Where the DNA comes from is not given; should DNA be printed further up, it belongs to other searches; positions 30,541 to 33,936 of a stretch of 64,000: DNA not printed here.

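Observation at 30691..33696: Lipoprotein fusing NodB polysaccharide deacetylase, C14 caspase domain and TPR repeats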

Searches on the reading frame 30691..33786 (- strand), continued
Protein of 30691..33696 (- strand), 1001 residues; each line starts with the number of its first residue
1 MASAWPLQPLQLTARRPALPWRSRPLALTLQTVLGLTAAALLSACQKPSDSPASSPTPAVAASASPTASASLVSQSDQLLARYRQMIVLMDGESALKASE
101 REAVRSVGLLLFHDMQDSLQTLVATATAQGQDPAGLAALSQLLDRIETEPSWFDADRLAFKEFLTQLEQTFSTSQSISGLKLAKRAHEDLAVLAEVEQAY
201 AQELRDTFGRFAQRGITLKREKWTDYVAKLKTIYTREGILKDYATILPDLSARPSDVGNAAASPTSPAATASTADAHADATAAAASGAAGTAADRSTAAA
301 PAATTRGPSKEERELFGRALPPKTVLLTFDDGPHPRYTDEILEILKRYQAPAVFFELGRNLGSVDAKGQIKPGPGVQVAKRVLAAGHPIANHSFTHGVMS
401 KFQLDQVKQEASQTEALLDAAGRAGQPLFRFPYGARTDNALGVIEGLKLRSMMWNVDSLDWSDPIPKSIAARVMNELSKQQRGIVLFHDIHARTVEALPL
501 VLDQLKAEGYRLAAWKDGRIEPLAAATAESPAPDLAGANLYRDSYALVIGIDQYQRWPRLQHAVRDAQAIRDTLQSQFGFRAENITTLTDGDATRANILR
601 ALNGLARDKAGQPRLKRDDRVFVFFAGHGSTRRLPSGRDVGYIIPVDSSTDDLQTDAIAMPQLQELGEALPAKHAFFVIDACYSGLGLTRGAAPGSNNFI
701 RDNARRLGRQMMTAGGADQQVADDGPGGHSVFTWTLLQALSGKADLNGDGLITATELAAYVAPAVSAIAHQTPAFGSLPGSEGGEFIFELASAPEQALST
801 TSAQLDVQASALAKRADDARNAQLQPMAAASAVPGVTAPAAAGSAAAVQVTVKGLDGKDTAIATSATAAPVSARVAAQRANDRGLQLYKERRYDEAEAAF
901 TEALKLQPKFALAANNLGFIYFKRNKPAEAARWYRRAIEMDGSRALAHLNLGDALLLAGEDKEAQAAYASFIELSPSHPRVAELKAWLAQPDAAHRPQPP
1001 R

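Call 63: search_protein_families(library=pfam, proteins=[P0183, P0189, P0193, P0197, P0199, P0204, P0219, P0221, P0229, P0182], max_evalue=0.0001)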
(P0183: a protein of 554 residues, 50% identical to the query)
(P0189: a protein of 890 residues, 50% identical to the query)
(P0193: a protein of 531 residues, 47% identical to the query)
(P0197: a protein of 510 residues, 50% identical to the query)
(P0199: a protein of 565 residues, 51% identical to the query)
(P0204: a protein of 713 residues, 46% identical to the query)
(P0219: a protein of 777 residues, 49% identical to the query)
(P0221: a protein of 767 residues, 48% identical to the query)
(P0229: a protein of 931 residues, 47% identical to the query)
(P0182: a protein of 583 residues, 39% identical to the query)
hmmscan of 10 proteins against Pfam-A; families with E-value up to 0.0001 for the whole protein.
P0183 (554 aa): 1 family
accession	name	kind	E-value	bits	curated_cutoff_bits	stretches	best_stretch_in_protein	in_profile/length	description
PF00656.27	Peptidase_C14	-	8e-18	65.4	21.4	1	51-250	2-198/233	Caspase domain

P0189 (890 aa): 3 families
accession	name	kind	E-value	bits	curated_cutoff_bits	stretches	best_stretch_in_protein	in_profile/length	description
PF08308.17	PEGA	-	5e-38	129.3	20.8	4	313-366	4-58/71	PEGA domain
PF00656.27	Peptidase_C14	-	2.2e-21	77.1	21.4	1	58-286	3-222/233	Caspase domain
PF13620.12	CarboxypepD_reg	-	5e-08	33.6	32.3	0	376-445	13-79/82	Carboxypeptidase regulatory-like domain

P0193 (531 aa): 5 families
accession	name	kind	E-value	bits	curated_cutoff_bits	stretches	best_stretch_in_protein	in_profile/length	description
PF08308.17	PEGA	-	2.3e-49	165.6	20.8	3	466-531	2-67/71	PEGA domain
PF00656.27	Peptidase_C14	-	2.2e-17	64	21.4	1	52-273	2-211/233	Caspase domain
PF13620.12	CarboxypepD_reg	-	3.5e-13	50.1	32.3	0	350-386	42-79/82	Carboxypeptidase regulatory-like domain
PF13715.12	CarbopepD_reg_2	-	8.7e-08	32.5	32.2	0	476-525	16-70/88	CarboxypepD_reg-like domain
PF14686.12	fn3_3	-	6.3e-07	29.5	24.4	0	349-381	38-72/75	Polysaccharide lyase family 4, domain II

P0197 (510 aa): 2 families
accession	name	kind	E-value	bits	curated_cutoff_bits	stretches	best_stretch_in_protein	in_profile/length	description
PF00656.27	Peptidase_C14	-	3.3e-21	76.5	21.4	1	39-268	3-223/233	Caspase domain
PF08308.17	PEGA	-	1.3e-06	28.6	20.8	1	308-364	12-69/71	PEGA domain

P0199 (565 aa): 2 families
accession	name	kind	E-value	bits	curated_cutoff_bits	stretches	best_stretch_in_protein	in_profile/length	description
PF00656.27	Peptidase_C14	-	5.9e-22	78.9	21.4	1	42-271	3-223/233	Caspase domain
PF08308.17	PEGA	-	9.9e-22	77.1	20.8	2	370-429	2-62/71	PEGA domain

P0204 (713 aa): 5 families
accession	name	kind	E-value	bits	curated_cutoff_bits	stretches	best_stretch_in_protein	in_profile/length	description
PF08308.17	PEGA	-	1.4e-40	137.5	20.8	3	519-584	2-67/71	PEGA domain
PF00656.27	Peptidase_C14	-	1.1e-19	71.4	21.4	1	51-249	3-198/233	Caspase domain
PF13715.12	CarbopepD_reg_2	-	2.5e-15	56.7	32.2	1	321-382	23-84/88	CarboxypepD_reg-like domain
PF13620.12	CarboxypepD_reg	-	4.6e-10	40.1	32.3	0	335-374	40-81/82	Carboxypeptidase regulatory-like domain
PF22820.2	TcaA_3rd_4th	-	7.1e-06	26.3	27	0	521-542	5-26/73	TcaA protein 3rd/4th domain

P0219 (777 aa): 7 families
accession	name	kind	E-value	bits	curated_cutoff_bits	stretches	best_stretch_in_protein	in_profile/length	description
PF08308.17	PEGA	-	6.4e-37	125.7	20.8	4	290-352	2-66/71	PEGA domain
PF00656.27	Peptidase_C14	-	7.9e-20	72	21.4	1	39-268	3-223/233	Caspase domain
PF22820.2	TcaA_3rd_4th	-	1.6e-10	41.2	27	0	431-456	4-29/73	TcaA protein 3rd/4th domain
PF13620.12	CarboxypepD_reg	-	2.8e-10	40.8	32.3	0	290-351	15-79/82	Carboxypeptidase regulatory-like domain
PF11008.14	DUF2846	-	1e-09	38.8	34.3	0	363-429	20-82/92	Protein of unknown function (DUF2846)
PF13715.12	CarbopepD_reg_2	-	8.6e-09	35.8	32.2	0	436-500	12-79/88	CarboxypepD_reg-like domain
PF11324.13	DUF3126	-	8.4e-05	22.8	25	0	561-598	3-43/63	Protein of unknown function (DUF3126)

P0221 (767 aa): 5 families
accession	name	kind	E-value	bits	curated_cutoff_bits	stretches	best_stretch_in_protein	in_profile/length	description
PF08308.17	PEGA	-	5.3e-62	206.1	20.8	5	362-425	2-66/71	PEGA domain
PF00656.27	Peptidase_C14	-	1.2e-22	81.2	21.4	1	40-268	3-222/233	Caspase domain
PF13620.12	CarboxypepD_reg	-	5.2e-09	36.8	32.3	0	600-638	43-82/82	Carboxypeptidase regulatory-like domain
PF22820.2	TcaA_3rd_4th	-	1e-05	25.8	27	0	363-386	4-27/73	TcaA protein 3rd/4th domain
PF13715.12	CarbopepD_reg_2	-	3.2e-05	24.3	32.2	0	600-640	39-79/88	CarboxypepD_reg-like domain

P0229 (931 aa): 5 families
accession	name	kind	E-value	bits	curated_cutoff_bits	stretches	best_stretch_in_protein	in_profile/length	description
PF08308.17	PEGA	-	1.4e-66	220.8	20.8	7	395-462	3-69/71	PEGA domain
PF00656.27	Peptidase_C14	-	9.1e-22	78.3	21.4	1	47-270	3-220/233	Caspase domain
PF13620.12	CarboxypepD_reg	-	8.8e-19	68.1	32.3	0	404-460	16-81/82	Carboxypeptidase regulatory-like domain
PF13715.12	CarbopepD_reg_2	-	2.2e-06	28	32.2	0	403-462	15-78/88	CarboxypepD_reg-like domain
PF22820.2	TcaA_3rd_4th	-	1.3e-05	25.5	27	0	465-505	3-47/73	TcaA protein 3rd/4th domain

P0182 (583 aa): 2 families
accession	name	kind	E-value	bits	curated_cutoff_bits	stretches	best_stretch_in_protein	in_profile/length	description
PF00656.27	Peptidase_C14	-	6.3e-35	121.4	21.4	2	338-565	3-225/233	Caspase domain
PF12770.12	CHAT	-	2.8e-08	34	24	0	341-430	83-166/289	CHAT domain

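Call 66: find_encoding_contigs(protein=P0167, flank=6000, max_places=3)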
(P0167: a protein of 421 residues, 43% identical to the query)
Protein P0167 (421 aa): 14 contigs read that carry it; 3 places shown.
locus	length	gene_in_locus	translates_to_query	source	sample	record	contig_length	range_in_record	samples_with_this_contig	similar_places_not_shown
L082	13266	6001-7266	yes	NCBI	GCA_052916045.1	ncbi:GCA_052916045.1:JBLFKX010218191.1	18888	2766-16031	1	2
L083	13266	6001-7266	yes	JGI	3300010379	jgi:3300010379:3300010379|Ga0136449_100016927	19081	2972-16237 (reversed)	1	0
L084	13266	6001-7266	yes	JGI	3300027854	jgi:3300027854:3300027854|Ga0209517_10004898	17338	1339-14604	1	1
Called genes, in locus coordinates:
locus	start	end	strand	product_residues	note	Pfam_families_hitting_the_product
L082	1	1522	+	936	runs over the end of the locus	PF00069:Pkinase, PF01636:APH (faint), PF03109:ABC1, PF07714:PK_Tyr_Ser-Thr, PF14531:Kinase-like (faint), PF00930:DPPIV_N (faint), PF07676:PD40 (faint), PF26549:Tricorn_N, +3 more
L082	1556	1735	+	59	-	-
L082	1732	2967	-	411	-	PF05226:CHASE2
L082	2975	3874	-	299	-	-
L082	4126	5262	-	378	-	-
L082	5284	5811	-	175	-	-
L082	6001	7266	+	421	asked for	PF01522:Polysacc_deac_1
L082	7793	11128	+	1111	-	PF13424:TPR_12 (weak), PF13432:TPR_16 (faint), PF14938:SNAP (faint), PF13424:TPR_12, PF13424:TPR_12, PF00515:TPR_1 (weak), PF13424:TPR_12, PF12770:CHAT, +5 more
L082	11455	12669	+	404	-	PF13557:Phenol_MetA_deg (weak)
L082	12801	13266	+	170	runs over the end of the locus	-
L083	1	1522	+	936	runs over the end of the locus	PF00069:Pkinase, PF01636:APH (faint), PF03109:ABC1, PF07714:PK_Tyr_Ser-Thr, PF14531:Kinase-like (faint), PF00930:DPPIV_N (faint), PF07676:PD40 (faint), PF26549:Tricorn_N, +3 more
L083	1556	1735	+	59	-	-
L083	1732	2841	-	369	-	PF05226:CHASE2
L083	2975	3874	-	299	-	-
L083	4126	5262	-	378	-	-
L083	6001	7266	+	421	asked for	PF01522:Polysacc_deac_1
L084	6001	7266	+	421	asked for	PF01522:Polysacc_deac_1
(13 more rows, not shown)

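Call 67: find_encoding_contigs(protein=P0194, flank=6000, max_places=3)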
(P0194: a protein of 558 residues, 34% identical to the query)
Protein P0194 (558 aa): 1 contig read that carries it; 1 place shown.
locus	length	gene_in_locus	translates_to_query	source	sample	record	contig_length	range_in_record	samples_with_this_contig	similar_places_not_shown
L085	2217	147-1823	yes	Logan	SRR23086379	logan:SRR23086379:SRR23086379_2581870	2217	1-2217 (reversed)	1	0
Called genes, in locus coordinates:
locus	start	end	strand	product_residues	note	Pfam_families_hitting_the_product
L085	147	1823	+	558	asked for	PF00656:Peptidase_C14, PF07719:TPR_2 (weak), PF13414:TPR_11, PF13371:TPR_9, PF00515:TPR_1, PF07719:TPR_2, PF13181:TPR_8 (weak), PF13414:TPR_11, +10 more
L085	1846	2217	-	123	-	?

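Call 68: find_encoding_contigs(protein=P0171, flank=6000, max_places=2)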
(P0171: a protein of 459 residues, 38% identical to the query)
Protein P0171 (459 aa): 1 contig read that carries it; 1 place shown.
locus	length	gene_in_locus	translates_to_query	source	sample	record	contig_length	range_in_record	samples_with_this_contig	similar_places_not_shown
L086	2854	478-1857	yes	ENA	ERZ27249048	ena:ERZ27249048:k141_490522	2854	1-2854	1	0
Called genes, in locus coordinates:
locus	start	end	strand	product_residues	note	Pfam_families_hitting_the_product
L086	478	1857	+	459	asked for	PF01522:Polysacc_deac_1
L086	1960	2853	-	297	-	?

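Call 69: find_encoding_contigs(protein=P0184, flank=6000, max_places=2)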
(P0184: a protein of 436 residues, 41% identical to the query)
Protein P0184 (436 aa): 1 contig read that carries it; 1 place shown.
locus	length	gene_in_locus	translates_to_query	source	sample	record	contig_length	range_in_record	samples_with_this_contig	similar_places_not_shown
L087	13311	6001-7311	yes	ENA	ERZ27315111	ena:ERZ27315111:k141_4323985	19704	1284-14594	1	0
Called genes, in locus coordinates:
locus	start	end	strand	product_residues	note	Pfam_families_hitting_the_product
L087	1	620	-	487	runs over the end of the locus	PF15902:Sortilin-Vps10 (faint), PF02012:BNR (faint)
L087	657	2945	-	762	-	PF14870:PSII_BNR (faint), PF25852:DUF6242_C (faint), PF02012:BNR (faint), PF15902:Sortilin-Vps10 (faint)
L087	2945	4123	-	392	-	PF25852:DUF6242_C (faint)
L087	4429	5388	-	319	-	PF01145:Band_7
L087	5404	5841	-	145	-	PF01957:NfeD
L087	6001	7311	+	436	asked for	PF01522:Polysacc_deac_1, PF03065:Glyco_hydro_57 (faint)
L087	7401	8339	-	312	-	PF00072:Response_reg, PF00990:GGDEF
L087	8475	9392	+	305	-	PF13580:SIS_2 (weak), PF22645:GKRP_SIS_N, PF01380:SIS (weak)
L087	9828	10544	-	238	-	PF01182:Glucosamine_iso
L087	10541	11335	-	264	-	PF04794:YdjC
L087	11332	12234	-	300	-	PF01869:BcrAD_BadFG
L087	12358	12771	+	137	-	PF07736:CM_1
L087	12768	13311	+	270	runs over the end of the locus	PF03446:NAD_binding_2 (weak), PF03807:F420_oxidored (faint), PF02153:PDH_N, PF20463:PDH_C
